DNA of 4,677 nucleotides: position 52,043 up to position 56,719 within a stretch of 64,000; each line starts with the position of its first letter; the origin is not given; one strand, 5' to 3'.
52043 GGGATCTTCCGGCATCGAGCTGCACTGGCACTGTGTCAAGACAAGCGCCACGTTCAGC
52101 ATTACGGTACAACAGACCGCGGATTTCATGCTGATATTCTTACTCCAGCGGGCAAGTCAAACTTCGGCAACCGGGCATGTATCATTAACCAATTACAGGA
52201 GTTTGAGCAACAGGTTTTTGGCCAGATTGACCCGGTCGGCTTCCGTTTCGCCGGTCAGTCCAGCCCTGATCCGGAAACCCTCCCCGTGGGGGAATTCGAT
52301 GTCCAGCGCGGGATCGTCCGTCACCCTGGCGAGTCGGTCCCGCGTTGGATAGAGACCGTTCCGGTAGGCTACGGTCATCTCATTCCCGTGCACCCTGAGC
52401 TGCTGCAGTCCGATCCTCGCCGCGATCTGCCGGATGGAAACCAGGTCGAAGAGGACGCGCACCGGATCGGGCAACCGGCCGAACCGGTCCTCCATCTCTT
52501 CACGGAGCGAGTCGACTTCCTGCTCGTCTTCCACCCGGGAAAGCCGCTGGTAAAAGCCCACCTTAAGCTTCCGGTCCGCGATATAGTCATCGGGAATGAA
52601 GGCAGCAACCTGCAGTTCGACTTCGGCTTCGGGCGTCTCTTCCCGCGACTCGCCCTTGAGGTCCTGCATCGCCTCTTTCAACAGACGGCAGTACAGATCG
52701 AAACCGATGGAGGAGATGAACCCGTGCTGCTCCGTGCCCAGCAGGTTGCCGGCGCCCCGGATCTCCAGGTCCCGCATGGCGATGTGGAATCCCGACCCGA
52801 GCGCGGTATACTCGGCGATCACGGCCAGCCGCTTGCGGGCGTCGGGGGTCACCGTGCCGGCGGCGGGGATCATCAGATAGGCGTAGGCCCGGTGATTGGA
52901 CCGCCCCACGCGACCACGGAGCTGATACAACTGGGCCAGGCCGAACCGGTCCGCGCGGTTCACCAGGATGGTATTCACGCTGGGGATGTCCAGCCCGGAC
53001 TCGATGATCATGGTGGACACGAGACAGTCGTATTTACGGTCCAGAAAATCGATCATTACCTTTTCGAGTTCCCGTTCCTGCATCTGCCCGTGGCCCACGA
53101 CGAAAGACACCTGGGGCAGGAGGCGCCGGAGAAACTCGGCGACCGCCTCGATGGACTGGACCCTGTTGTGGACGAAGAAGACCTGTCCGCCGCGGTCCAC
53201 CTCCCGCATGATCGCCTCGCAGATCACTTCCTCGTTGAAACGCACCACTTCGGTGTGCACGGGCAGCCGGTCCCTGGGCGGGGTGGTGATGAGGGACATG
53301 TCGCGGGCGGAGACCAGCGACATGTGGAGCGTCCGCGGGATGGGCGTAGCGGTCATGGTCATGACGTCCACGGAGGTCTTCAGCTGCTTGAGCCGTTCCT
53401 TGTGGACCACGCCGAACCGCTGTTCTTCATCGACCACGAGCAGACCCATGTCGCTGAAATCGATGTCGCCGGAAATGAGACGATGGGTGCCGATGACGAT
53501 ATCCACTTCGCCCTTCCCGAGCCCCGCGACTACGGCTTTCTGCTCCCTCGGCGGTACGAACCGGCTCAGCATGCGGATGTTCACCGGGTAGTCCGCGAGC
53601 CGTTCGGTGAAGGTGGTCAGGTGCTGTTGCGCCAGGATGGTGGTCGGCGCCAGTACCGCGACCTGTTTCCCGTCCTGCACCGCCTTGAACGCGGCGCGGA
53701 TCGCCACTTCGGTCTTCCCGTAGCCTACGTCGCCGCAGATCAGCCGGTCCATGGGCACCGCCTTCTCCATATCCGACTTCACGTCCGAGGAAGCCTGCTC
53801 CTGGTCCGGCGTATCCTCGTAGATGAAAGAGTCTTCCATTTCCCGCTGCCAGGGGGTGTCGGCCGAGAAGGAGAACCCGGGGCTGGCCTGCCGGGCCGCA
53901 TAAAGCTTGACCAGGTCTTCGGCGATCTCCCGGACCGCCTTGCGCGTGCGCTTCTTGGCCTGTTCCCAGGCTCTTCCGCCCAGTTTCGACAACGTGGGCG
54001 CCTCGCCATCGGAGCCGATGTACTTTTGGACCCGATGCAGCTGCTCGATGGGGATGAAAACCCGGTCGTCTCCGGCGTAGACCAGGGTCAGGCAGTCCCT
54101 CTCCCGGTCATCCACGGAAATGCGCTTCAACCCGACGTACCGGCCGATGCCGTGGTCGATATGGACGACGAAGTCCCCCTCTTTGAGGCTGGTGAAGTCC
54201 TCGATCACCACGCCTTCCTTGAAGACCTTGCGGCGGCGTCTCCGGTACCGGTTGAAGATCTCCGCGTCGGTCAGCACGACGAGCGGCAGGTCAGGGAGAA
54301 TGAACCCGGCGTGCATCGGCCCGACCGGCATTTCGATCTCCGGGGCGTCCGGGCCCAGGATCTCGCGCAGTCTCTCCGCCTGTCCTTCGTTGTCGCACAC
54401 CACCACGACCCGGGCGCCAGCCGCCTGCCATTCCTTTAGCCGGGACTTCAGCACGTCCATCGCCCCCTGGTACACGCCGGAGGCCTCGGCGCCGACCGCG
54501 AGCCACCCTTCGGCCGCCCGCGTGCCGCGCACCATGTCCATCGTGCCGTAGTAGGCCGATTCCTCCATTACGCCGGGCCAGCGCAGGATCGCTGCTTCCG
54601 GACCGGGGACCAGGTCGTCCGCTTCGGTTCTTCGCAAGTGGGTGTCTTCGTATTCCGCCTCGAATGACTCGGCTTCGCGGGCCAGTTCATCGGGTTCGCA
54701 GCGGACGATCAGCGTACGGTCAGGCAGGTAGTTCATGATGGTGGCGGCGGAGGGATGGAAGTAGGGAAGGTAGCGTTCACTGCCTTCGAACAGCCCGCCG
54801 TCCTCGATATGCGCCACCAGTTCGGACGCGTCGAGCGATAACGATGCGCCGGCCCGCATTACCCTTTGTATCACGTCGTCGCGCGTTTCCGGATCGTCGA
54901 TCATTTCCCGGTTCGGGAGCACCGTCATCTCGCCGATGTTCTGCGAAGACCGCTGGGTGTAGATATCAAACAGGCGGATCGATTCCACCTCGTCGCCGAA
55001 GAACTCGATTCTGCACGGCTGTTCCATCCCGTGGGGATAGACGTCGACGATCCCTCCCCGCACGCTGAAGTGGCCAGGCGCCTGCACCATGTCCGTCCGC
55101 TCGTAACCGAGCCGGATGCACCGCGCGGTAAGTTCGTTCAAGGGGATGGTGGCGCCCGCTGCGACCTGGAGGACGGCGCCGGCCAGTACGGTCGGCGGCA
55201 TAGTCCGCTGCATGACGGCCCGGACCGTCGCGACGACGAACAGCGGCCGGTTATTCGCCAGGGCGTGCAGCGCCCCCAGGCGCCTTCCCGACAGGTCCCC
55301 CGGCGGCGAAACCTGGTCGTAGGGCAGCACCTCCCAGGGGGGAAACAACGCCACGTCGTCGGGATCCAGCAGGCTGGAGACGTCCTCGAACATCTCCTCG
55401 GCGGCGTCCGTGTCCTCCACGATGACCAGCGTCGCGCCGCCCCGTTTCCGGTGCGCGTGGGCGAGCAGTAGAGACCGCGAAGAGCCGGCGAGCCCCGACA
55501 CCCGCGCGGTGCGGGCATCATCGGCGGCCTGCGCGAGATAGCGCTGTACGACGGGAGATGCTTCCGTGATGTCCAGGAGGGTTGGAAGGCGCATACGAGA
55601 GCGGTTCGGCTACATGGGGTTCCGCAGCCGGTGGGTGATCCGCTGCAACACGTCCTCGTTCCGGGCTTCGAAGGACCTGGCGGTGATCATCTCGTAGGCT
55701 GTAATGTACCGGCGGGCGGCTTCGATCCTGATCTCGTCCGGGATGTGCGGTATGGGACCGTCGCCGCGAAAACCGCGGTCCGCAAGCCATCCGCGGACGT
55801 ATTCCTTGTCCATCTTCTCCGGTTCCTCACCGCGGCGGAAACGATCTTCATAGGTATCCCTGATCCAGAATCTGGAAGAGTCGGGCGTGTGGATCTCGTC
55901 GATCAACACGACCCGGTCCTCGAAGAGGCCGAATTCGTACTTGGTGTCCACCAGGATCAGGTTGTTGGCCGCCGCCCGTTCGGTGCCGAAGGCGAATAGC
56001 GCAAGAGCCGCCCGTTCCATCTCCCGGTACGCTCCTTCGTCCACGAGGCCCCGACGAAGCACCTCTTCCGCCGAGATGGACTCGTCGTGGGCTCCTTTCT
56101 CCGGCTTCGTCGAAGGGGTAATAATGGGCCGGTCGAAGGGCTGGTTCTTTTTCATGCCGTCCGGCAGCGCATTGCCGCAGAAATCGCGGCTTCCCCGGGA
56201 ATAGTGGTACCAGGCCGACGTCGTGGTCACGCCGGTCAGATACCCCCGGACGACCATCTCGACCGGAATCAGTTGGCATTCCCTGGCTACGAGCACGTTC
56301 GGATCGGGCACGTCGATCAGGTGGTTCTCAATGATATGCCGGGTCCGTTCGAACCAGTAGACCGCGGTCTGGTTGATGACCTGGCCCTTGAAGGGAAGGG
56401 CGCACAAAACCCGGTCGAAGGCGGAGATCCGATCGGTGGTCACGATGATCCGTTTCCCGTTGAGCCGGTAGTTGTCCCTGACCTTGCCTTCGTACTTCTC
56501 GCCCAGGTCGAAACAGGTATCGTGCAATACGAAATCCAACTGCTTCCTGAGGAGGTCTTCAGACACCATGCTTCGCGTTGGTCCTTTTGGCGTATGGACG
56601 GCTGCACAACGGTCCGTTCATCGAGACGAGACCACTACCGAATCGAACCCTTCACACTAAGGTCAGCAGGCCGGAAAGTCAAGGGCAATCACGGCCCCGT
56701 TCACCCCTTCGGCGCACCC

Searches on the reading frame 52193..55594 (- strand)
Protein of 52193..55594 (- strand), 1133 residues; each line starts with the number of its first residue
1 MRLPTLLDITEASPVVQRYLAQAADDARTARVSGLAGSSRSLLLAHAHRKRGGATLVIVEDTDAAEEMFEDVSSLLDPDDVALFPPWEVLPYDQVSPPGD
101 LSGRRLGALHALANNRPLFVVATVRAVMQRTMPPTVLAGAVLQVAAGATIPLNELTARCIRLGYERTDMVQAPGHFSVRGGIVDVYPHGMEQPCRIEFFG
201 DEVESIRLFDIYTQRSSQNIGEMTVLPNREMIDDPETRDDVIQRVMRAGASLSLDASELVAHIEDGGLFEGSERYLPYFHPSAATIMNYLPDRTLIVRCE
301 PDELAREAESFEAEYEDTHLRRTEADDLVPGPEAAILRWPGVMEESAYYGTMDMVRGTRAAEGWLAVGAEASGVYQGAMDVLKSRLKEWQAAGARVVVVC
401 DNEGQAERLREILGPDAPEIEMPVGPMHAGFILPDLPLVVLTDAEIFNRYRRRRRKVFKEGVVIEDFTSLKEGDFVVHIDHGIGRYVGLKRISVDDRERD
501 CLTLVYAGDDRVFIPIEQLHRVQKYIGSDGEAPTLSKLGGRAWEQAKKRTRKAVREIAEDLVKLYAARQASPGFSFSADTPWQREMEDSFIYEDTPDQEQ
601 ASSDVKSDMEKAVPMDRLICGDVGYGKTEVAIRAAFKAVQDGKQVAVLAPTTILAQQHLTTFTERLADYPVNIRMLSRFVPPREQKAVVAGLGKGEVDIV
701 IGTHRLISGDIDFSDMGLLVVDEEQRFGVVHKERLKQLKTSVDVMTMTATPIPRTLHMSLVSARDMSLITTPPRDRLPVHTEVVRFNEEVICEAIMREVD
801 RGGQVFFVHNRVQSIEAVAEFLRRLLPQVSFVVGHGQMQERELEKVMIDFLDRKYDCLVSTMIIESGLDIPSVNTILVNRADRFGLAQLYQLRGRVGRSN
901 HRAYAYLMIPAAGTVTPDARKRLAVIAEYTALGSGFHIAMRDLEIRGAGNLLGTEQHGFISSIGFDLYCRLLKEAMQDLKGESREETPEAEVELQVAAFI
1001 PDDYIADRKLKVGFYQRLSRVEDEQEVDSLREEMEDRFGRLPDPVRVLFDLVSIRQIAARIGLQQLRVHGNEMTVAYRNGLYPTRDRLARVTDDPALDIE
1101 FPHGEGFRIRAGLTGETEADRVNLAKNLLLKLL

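Call 42: search_protein_families(library=pfam, proteins=[window:52193-55594:-], max_evalue=0.001)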
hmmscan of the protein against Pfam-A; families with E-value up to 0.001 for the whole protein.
window:52193-55594:- (1133 aa): 7 families
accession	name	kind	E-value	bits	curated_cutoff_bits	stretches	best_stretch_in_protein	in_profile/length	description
PF17757.6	UvrB_inter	-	2.2e-26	92.2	22.9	1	142-230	1-90/91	UvrB interaction domain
PF03461.20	TRCF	-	2.4e-24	86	25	1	994-1078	1-85/95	TRCF domain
PF00270.35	DEAD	-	4.8e-23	82.1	26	1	595-756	1-164/167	DEAD/DEAH box helicase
PF02559.22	CarD_TRCF_RID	-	6e-21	74.7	23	1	470-526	1-57/57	CarD-like/TRCF RID domain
PF00271.37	Helicase_C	-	6.1e-21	75.2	23.5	1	790-899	5-109/110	Helicase conserved C-terminal domain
PF04851.21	ResIII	-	1.3e-07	32.1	22.5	1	595-751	5-162/164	Type III restriction enzyme, res subunit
PF22590.2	Cas3-like_C_2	-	0.00019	22.1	27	0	802-900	2-105/106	CRISPR-associated nuclease/helicase Cas3, C-terminal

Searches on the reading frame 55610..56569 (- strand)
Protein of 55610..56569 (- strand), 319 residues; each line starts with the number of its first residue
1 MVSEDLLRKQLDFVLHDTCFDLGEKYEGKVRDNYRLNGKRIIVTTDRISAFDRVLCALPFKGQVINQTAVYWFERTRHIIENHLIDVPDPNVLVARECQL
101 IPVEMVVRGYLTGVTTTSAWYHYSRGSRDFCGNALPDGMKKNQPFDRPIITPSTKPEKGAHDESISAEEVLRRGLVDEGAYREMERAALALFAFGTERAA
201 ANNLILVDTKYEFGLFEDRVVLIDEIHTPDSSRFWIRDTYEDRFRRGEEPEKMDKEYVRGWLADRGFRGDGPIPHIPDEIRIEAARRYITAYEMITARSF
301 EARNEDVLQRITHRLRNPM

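Call 42: search_protein_families(library=pfam, proteins=[window:55610-56569:-], max_evalue=0.001)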
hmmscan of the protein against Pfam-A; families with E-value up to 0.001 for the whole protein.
window:55610-56569:- (319 aa): 1 family
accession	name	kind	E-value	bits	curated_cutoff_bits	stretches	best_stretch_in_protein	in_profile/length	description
PF01259.24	SAICAR_synt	-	4.4e-66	223.4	20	1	26-264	3-221/233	SAICAR synthetase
